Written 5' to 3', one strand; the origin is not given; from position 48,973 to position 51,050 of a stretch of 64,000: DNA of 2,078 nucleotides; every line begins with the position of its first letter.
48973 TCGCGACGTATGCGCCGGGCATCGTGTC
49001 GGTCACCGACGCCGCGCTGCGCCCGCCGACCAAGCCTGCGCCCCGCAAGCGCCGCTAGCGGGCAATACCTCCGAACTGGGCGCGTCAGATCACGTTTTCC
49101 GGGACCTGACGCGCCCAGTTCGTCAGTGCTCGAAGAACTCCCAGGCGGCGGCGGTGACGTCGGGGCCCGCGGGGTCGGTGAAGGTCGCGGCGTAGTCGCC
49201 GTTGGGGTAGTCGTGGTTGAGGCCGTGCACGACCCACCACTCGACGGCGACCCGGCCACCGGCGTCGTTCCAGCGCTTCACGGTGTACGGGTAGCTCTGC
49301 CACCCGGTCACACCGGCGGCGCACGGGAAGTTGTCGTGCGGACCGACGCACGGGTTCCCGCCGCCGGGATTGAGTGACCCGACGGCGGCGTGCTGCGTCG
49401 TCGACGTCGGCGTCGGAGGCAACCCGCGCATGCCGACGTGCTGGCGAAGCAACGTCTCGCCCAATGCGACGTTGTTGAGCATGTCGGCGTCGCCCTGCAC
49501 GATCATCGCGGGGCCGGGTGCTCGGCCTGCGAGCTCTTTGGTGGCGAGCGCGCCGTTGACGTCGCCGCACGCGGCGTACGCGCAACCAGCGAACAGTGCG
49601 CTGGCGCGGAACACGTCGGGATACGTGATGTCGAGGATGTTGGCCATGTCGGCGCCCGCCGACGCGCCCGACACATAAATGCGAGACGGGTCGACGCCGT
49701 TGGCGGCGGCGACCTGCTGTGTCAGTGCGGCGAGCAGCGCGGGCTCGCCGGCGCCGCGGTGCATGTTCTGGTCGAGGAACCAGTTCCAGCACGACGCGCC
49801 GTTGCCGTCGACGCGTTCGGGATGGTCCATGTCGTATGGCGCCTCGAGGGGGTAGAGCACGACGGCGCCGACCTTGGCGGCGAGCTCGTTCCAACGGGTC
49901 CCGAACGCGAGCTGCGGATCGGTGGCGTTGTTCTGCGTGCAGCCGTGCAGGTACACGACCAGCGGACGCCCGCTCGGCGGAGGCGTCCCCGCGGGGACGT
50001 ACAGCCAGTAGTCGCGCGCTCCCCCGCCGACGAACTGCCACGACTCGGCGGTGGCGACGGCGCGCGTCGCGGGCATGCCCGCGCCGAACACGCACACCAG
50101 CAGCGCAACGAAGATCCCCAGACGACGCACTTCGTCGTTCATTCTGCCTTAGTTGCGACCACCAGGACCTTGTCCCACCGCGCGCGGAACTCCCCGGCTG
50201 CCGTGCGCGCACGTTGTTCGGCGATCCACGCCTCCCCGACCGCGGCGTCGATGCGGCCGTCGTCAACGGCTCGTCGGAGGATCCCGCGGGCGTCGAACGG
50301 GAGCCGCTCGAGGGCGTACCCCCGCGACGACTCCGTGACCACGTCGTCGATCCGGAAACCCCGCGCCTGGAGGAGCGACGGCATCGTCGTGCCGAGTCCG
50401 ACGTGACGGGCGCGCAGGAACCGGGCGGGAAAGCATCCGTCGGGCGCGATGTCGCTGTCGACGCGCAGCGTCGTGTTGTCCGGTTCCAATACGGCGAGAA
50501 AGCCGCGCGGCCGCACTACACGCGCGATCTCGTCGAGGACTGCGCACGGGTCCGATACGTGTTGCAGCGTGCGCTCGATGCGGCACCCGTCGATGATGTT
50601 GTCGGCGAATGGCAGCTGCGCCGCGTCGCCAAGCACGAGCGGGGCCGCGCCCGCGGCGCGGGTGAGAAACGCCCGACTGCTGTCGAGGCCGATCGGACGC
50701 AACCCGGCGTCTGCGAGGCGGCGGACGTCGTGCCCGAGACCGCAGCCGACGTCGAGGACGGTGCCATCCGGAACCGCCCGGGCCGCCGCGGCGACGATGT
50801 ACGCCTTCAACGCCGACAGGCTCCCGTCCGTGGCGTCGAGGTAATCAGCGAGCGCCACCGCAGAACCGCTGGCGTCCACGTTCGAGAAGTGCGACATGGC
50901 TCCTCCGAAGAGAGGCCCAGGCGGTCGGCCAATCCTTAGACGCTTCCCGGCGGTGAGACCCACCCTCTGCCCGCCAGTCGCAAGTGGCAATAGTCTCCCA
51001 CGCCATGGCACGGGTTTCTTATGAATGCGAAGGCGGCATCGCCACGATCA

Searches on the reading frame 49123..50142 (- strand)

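Call 72: search_protein_families(library=pfam, proteins=[window:49123-50142:-], max_evalue=0.001)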
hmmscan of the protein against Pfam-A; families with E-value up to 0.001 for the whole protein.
window:49123-50142:- (339 aa): 1 family
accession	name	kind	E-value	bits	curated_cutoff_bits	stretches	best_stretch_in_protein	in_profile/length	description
PF10503.15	Esterase_PHB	-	1.1e-23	84.1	23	1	45-196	3-140/219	Esterase PHB depolymerase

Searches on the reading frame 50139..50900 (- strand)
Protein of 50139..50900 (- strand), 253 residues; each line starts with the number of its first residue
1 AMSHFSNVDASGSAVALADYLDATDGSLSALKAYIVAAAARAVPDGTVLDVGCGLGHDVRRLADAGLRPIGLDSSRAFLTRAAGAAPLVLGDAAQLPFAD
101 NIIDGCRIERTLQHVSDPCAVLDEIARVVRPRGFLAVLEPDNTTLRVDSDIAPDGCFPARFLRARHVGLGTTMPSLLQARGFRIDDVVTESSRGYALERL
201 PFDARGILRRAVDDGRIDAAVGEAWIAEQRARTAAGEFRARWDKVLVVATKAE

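Call 72: search_protein_families(library=pfam, proteins=[window:50139-50900:-], max_evalue=0.001)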
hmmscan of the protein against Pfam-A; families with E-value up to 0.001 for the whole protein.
window:50139-50900:- (253 aa): 7 families
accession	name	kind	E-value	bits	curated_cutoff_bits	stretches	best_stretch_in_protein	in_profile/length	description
PF08241.18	Methyltransf_11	-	1.2e-17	64.8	21.2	1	49-136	1-94/95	Methyltransferase domain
PF13649.12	Methyltransf_25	-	1.1e-13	52.1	27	1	48-133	1-97/97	Methyltransferase domain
PF13847.12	Methyltransf_31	-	2.2e-11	44.1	27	1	46-141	5-113/145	Methyltransferase domain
PF13489.12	Methyltransf_23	-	1.6e-10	41.4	27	1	32-184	10-161/164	Methyltransferase domain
PF08242.18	Methyltransf_12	-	8.2e-08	33.3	30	1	49-135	1-98/98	Methyltransferase domain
PF07021.18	MetW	-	2e-06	28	21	1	40-130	8-103/193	Methionine biosynthesis protein MetW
PF01209.24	Ubie_methyltran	-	7.4e-06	25.9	20.1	1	87-144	101-158/233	ubiE/COQ5 methyltransferase family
